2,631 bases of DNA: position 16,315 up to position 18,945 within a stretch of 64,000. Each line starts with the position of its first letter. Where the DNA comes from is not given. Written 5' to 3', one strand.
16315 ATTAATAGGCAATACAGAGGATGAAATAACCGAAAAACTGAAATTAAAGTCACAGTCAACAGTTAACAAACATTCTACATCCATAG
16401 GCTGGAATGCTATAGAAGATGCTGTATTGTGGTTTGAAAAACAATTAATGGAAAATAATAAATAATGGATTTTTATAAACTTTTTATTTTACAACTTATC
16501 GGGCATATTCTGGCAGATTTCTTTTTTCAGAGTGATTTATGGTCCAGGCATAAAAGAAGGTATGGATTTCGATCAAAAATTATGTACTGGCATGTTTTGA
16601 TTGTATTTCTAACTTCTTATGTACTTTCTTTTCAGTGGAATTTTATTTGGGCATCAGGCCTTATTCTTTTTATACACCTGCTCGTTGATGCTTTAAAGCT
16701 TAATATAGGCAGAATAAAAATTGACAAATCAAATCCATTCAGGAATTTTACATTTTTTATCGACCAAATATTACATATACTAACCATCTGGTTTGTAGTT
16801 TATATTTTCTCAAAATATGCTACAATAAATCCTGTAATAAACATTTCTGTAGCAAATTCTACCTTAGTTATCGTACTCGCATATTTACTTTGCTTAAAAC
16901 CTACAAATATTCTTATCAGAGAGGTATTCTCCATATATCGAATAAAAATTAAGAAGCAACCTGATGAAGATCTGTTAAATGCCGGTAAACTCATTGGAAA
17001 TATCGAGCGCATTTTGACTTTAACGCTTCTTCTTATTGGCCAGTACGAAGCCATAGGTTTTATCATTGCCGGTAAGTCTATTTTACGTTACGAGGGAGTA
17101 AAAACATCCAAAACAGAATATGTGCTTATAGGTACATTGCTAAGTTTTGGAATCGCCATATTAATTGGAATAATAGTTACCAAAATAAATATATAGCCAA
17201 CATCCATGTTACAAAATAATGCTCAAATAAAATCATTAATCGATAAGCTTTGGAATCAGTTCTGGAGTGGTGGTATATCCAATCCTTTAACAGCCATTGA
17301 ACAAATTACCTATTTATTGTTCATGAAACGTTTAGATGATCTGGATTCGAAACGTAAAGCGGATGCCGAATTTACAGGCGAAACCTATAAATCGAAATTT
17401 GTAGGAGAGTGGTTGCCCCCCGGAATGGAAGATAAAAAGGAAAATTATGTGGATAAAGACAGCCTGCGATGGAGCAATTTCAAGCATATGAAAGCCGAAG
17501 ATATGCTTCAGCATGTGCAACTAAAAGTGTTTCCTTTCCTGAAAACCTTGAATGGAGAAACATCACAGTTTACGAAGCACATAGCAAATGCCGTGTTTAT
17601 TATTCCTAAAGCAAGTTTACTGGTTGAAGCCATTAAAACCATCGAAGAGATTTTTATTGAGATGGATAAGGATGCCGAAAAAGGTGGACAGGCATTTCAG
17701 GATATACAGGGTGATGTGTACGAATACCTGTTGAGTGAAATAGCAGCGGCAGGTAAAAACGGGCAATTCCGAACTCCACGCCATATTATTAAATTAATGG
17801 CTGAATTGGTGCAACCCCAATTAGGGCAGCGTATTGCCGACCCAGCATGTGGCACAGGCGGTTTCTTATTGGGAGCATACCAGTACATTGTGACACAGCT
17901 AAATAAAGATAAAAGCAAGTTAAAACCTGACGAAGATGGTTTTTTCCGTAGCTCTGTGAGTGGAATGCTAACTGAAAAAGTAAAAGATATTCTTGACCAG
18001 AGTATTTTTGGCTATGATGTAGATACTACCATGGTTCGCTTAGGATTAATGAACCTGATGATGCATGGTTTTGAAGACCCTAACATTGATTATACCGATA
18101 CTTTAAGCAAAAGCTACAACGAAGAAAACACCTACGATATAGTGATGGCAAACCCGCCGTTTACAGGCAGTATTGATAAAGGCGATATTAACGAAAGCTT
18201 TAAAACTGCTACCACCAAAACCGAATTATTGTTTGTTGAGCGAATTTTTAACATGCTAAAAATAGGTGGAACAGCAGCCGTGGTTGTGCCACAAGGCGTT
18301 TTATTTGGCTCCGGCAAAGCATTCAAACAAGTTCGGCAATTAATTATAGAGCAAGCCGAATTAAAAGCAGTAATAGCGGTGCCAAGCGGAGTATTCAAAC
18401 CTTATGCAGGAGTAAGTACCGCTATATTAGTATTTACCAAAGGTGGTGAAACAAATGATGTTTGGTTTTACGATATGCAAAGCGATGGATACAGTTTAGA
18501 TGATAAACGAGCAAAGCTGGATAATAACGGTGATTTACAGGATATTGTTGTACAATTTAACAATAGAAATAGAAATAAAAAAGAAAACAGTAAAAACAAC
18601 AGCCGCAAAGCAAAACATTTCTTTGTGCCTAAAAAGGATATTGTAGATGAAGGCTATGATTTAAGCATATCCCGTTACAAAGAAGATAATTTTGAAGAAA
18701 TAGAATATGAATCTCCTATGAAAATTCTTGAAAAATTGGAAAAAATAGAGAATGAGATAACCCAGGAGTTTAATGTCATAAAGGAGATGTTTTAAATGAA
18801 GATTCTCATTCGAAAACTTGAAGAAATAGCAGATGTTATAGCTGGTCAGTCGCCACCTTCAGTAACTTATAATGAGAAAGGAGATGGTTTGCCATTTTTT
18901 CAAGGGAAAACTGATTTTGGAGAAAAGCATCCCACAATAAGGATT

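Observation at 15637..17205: Cyclase-homology (SatD-like) + DUF3307-like membrane protein cassette nested inside a Type I R-M operon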

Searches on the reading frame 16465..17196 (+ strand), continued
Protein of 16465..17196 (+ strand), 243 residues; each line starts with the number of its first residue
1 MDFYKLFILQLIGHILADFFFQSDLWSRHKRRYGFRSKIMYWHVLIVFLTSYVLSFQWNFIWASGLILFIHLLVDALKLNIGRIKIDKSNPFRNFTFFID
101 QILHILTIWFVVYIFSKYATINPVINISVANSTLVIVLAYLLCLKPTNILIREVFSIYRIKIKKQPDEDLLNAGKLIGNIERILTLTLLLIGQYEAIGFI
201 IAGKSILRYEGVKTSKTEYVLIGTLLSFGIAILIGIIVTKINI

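Call 95: get_annotated_region(hit=H17, flank=4000)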
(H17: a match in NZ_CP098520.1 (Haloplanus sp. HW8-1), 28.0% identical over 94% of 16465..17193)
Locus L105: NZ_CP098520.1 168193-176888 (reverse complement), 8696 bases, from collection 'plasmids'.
description: Haloplanus sp. HW8-1 plasmid unnamed2, complete sequence
organism: Haloplanus sp. HW8-1 (NCBI taxid 2949995)
taxonomy: Archaea; Euryarchaeota; Halobacteria; Halobacteriales; Haloferacaceae; Haloplanus; Haloplanus sp. HW8-1
host: -; source: cell culture,salt; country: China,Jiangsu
typing (MOB-suite, as given by PLSDB): non-mobilizable
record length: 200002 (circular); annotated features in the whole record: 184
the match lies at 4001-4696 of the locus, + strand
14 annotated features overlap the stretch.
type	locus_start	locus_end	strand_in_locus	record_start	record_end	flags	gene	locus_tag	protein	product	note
CDS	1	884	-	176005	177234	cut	-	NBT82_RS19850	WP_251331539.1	DUF6735 family protein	-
CDS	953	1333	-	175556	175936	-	-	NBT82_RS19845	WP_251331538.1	hypothetical protein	-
CDS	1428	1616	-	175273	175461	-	-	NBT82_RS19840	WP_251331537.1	hypothetical protein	-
CDS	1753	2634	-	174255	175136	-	-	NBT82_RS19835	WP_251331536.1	hypothetical protein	-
CDS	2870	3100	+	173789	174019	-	-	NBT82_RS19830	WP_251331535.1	hypothetical protein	-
CDS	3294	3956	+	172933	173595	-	-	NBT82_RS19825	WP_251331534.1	SatD family protein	-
CDS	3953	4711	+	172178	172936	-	-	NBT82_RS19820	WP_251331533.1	DUF3307 domain-containing protein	-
CDS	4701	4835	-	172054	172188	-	-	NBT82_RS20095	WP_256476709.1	hypothetical protein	-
CDS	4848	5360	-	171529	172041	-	-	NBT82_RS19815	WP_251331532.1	winged helix-turn-helix domain-containing protein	-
CDS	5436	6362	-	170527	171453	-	-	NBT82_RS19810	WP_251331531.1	transcription initiation factor IIB family protein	-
CDS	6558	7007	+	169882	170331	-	-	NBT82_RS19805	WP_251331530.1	hypothetical protein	-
CDS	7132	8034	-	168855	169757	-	-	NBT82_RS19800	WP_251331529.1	DNA-binding protein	-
CDS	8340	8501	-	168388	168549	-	-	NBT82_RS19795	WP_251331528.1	hypothetical protein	-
CDS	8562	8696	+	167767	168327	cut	-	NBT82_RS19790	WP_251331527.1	hypothetical protein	-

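Call 96: get_annotated_region(hit=H14, flank=5000)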
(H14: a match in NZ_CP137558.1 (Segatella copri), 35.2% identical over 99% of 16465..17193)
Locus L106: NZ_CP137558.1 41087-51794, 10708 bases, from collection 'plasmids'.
description: Segatella copri strain HDE06 plasmid unnamed, complete sequence
organism: Segatella copri (NCBI taxid 165179)
taxonomy: Bacteria; Bacteroidota; Bacteroidia; Bacteroidales; Prevotellaceae; Segatella; Segatella copri
host: -; source: Homo sapiens; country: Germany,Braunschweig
typing (MOB-suite, as given by PLSDB): non-mobilizable
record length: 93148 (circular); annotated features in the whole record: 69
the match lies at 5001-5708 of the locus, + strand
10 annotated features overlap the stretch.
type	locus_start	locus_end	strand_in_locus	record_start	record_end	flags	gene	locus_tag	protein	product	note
CDS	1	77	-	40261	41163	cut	-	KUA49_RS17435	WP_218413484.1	fimbrillin family protein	-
CDS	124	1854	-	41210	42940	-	-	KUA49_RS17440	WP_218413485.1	fimbrillin family protein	-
CDS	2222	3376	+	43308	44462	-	-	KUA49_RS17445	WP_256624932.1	AAA family ATPase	-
CDS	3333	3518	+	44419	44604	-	-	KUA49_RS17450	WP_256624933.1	hypothetical protein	-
CDS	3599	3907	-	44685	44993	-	-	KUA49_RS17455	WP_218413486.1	helix-turn-helix transcriptional regulator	-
CDS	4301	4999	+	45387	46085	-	-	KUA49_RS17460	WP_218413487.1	hypothetical protein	-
CDS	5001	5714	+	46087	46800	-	-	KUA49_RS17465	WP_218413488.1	DUF3307 domain-containing protein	-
CDS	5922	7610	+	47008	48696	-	-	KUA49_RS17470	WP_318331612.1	IS1182 family transposase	GO:0006313 - DNA transposition [Evidence IEA]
CDS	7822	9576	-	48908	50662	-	-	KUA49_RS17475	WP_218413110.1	fimbrillin family protein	-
CDS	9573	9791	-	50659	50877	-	-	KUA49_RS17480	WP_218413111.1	hypothetical protein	-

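Call 101: get_annotated_region(hit=H19, flank=6000)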
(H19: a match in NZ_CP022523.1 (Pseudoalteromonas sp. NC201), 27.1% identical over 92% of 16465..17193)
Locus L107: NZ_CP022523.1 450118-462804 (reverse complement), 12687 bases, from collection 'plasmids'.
description: Pseudoalteromonas sp. NC201 plasmid pNC201, complete sequence
organism: Pseudoalteromonas sp. NC201 (NCBI taxid 1514074)
taxonomy: Bacteria; Pseudomonadota; Gammaproteobacteria; Alteromonadales; Pseudoalteromonadaceae; Pseudoalteromonas; Pseudoalteromonas sp. NC201
host: -; source: pure culture,sea water; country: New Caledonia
typing (MOB-suite, as given by PLSDB): non-mobilizable
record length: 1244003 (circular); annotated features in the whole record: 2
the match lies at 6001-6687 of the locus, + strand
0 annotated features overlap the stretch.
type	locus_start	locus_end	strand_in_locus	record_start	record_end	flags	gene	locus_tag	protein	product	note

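Call 102: get_annotated_region(hit=H26, flank=6000)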
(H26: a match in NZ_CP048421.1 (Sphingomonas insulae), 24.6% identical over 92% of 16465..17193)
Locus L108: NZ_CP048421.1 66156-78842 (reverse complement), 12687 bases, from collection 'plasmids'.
description: Sphingomonas insulae strain KCTC 12872 plasmid unnamed3, complete sequence
organism: Sphingomonas insulae (NCBI taxid 424800)
taxonomy: Bacteria; Pseudomonadota; Alphaproteobacteria; Sphingomonadales; Sphingomonadaceae; Sphingomonas; Sphingomonas insulae
host: -; source: Cell,soil; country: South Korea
typing (MOB-suite, as given by PLSDB): non-mobilizable; mating-pair formation MPF_T
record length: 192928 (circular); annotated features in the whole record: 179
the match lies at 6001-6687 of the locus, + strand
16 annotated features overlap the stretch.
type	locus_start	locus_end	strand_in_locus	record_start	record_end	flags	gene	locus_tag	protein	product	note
CDS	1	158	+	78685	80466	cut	-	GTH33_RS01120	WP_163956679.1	AAA family ATPase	-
CDS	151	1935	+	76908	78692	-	-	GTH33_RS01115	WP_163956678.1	ATP-dependent helicase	-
CDS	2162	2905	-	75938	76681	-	-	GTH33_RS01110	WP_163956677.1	toll/interleukin-1 receptor domain-containing protein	GO:0007165 - signal transduction [Evidence IEA]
CDS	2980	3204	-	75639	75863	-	-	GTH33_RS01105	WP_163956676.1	DUF2188 domain-containing protein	-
CDS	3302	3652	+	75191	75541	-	-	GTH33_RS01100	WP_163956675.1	helix-turn-helix domain-containing protein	-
CDS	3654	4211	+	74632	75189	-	-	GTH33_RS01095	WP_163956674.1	ImmA/IrrE family metallo-endopeptidase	-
CDS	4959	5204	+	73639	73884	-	-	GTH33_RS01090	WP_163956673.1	hypothetical protein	-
CDS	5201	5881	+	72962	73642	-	-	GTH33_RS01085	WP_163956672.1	hypothetical protein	-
CDS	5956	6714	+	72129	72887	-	-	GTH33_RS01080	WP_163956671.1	DUF3307 domain-containing protein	-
CDS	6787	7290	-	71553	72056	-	-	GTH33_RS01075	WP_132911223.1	Pycsar system effector family protein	-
CDS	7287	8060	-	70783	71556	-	-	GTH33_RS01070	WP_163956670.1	E2 domain-associated cysteine-rich protein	-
CDS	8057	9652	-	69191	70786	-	-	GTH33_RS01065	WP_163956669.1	adenylate/guanylate cyclase domain-containing protein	GO:0009190 - cyclic nucleotide biosynthetic process [Evidence IEA]; GO:0035556 - intracellular signal transduction ...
CDS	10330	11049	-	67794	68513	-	-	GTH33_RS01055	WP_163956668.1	hypothetical protein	-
CDS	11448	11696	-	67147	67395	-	-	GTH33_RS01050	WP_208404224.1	transcriptional regulator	-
CDS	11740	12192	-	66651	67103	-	-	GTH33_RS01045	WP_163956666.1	hypothetical protein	-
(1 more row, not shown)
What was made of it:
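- Closest known: Pycsar. Same: One homologous pair lies next to an annotated Pycsar-type operon (call 102).
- A Sphingomonas plasmid copy lies between TIR and ImmA/IrrE genes and an annotated Pycsar-type cyclase and effector (call 102).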

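Call 103: get_annotated_region(hit=H27, flank=6000)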
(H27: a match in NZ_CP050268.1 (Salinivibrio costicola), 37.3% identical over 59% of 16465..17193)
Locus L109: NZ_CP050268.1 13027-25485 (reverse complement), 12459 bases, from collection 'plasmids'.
description: Salinivibrio costicola strain M318 plasmid pM138.1, complete sequence
organism: Salinivibrio costicola (NCBI taxid 51367)
taxonomy: Bacteria; Pseudomonadota; Gammaproteobacteria; Vibrionales; Vibrionaceae; Salinivibrio; Salinivibrio costicola
host: -; source: single cell,Fermented shrimp paste; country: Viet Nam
typing (MOB-suite, as given by PLSDB): non-mobilizable
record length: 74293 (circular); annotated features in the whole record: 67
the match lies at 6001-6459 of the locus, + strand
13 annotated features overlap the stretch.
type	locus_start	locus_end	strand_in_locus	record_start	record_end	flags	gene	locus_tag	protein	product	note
CDS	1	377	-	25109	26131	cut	dctP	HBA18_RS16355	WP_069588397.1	TRAP transporter substrate-binding protein DctP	GO:0055085 - transmembrane transport [Evidence IEA]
CDS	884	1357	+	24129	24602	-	-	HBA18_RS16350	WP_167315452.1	HIT family protein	-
CDS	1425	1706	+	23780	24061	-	ppiC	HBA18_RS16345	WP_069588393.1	peptidylprolyl isomerase PpiC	-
CDS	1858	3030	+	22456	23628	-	-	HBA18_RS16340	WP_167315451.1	GGDEF domain-containing protein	-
CDS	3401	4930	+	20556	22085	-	-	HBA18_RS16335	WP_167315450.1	ABC-F family ATP-binding cassette domain-containing protein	-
CDS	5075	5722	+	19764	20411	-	-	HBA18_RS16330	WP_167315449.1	hypothetical protein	-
CDS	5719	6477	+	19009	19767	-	-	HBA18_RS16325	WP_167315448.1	DUF3307 domain-containing protein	-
CDS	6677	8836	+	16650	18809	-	-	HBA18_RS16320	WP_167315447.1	S9 family peptidase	-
CDS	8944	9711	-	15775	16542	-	-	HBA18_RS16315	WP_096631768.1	siderophore-interacting protein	GO:0055072 - obsolete iron ion homeostasis [Evidence IEA]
CDS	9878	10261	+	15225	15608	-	-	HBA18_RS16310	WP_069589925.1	cytochrome b562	GO:0022900 - electron transport chain [Evidence IEA]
CDS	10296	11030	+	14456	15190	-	-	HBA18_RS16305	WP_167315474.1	lipoate--protein ligase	-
CDS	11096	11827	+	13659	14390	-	-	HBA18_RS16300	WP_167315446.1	gamma-glutamyl-gamma-aminobutyrate hydrolase family protein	-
CDS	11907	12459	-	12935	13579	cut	pcp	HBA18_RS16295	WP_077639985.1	pyroglutamyl-peptidase I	GO:0030163 - protein catabolic process [Evidence IEA]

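Call 104: get_annotated_region(hit=H18, flank=6000)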
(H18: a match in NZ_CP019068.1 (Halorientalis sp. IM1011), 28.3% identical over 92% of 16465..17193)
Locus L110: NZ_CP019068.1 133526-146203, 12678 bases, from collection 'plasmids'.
description: Halorientalis sp. IM1011 plasmid pHOS300, complete sequence
organism: Halorientalis sp. IM1011 (NCBI taxid 1932360)
taxonomy: Archaea; Euryarchaeota; Halobacteria; Halobacteriales; Haloarculaceae; Halorientalis; Halorientalis sp. IM1011
host: -; source: cell culture,saltern; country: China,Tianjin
typing (MOB-suite, as given by PLSDB): non-mobilizable; mating-pair formation MPF_T
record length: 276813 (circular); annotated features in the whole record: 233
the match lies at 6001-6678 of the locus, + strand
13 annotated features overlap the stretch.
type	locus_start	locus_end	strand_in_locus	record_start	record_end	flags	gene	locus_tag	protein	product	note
CDS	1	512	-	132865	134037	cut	-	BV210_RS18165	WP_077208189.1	RNA-guided endonuclease TnpB family protein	-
CDS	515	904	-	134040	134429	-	tnpA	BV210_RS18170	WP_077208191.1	IS200/IS605 family transposase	-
CDS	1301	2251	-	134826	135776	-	-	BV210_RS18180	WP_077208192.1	MarR family transcriptional regulator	-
CDS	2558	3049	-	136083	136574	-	-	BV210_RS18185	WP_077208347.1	hypothetical protein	-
CDS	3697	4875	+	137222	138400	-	-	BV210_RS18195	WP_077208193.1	PQQ-binding-like beta-propeller repeat protein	-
CDS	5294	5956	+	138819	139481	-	-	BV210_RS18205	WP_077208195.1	SatD family protein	-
CDS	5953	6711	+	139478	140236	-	-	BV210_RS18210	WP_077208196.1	DUF3307 domain-containing protein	-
CDS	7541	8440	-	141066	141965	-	-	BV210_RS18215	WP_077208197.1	DNA-binding protein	-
CDS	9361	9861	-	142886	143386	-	-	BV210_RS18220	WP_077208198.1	hypothetical protein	-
CDS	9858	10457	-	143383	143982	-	-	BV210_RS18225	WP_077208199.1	helix-turn-helix domain-containing protein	-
CDS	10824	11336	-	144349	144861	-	-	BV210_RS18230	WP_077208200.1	hypothetical protein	-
CDS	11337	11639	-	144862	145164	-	-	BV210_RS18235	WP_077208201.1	hypothetical protein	-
CDS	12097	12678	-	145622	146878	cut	-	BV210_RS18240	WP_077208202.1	RNA-guided endonuclease TnpB family protein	-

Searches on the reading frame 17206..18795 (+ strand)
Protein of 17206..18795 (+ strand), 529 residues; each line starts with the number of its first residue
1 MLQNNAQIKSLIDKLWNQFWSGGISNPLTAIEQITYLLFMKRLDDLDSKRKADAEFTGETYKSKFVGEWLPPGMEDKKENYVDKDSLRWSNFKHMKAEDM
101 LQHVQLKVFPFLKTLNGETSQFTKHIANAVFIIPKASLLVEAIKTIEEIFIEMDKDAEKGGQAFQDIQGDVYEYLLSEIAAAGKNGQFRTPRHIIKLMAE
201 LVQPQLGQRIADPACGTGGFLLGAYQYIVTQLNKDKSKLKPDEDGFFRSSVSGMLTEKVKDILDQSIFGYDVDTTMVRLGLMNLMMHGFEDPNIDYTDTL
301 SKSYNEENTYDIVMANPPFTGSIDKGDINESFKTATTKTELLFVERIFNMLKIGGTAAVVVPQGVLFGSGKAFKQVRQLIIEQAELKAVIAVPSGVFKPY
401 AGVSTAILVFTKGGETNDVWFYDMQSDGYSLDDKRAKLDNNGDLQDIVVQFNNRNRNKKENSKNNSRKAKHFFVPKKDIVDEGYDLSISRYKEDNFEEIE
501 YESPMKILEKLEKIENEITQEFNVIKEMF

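Call 3: search_protein_families(library=pfam, proteins=[window:17206-18795:+], max_evalue=0.01)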
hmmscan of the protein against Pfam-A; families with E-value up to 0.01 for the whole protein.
window:17206-18795:+ (529 aa): 6 families
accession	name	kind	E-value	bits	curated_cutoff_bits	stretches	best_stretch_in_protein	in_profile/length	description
PF02384.22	N6_Mtase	-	4.5e-63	213.9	20.4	1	165-494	3-305/311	N-6 DNA Methylase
PF12161.14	HsdM_N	-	1.1e-17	65.3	24.5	1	8-146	1-135/135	HsdM N-terminal domain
PF07669.17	Eco57I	-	1.6e-12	48.3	25.3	1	301-395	66-169/171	Eco57I restriction-modification methylase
PF01170.24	UPF0020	-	2.8e-10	40.7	22.3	1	198-335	20-147/197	RMKL-like, methyltransferase domain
PF20473.4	MmeI_Mtase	-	0.00011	21.9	27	0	206-228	19-41/259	MmeI, DNA-methyltransferase domain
PF05175.20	MTS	-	0.0013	18.8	23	0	253-325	43-115/170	Methyltransferase small domain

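Call 4: search_protein_families(library=padloc, proteins=[window:17206-18795:+], max_evalue=0.01)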
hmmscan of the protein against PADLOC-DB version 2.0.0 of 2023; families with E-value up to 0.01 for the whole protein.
window:17206-18795:+ (529 aa): 58 families (the best 25 are shown)
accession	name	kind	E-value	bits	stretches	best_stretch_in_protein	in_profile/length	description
PDLC03021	MTase_I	-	3.5e-173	574.9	1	5-528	4-488/491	Type I methyltransferase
PDLC03026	MTase_I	-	1.2e-68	230.4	1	9-517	4-466/487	Type I methyltransferase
PDLC03025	MTase_I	-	3e-66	222.3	1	22-426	18-385/569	Type I methyltransferase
PDLC04134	mad2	-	8.7e-43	144.9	1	6-455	143-488/492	mads_2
PDLC03036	MTase_I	-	1.8e-41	140.3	1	31-425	43-444/635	Type I methyltransferase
PDLC03022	MTase_I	-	6.6e-39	131.9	2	254-500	231-482/857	Type I methyltransferase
PDLC03031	MTase_I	-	1.8e-35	120.4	2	84-231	85-230/834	Type I methyltransferase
PDLC03018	MTase_I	-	1.3e-32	111.1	3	147-236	267-357/749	Type I methyltransferase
PDLC03027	MTase_I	-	6.5e-31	105.6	2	252-498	193-443/810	Type I methyltransferase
PDLC03318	MTase_II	-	2.7e-30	103.3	2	165-307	324-466/723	Type II methyltransferase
PDLC03034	MTase_I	-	1.9e-27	93.9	2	304-412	468-583/672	Type I methyltransferase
PDLC03218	MTase_II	-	4.2e-23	79.7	1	165-418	245-487/532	Type II methyltransferase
PDLC03035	MTase_I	-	7.6e-20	69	2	121-231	111-219/653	Type I methyltransferase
PDLC03602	REase_MTase_IIG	-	1.4e-19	68.2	1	166-431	304-545/637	Type IIG restriction enzyme-methyltransferase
PDLC03030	MTase_I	-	1.4e-19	68.1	2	155-327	308-471/670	Type I methyltransferase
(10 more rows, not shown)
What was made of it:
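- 17206..18795 (+): hsdM, Type I methyltransferase, 9 nt after ORF2. PADLOC MTase_I 3.5e-173 (calls 3, 4).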

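Call 5: search_protein_families(library=ncbifam, proteins=[window:17206-18795:+], max_evalue=0.01)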
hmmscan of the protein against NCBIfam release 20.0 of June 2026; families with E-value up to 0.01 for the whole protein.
window:17206-18795:+ (529 aa): 6 families
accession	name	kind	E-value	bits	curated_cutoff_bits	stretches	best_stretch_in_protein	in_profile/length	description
NF047738.1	antiphage_MADS2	equivalog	9.7e-36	123.2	720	1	165-417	291-571/654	methylation-associated defense system DNA methyltransferase MAD2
NF033452.1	BREX_1_MTaseX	exception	3.4e-13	48.4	500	1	307-437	505-641/1210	BREX-1 system adenine-specific DNA-methyltransferase PglX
NF033455.1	BREX_6_MTaseX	exception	5e-12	44.2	900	1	306-415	551-663/1319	BREX-6 system adenine-specific DNA-methyltransferase PglX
NF033451.1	BREX_2_MTaseX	equivalog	3.2e-06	25.1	400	1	208-236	225-253/1185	BREX-2 system adenine-specific DNA-methyltransferase PglX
TIGR01177.1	TIGR01177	hypoth_equivalog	6.1e-06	25.8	316.55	1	197-224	173-200/330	TIGR01177 family methyltransferase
NF008748.0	PRK11783.1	equivalog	0.00068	18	466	1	205-324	191-320/704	bifunctional 23S rRNA (guanine(2069)-N(7))-methyltransferase RlmK/23S rRNA (guanine(2445)-N(2))-methyltransferase RlmL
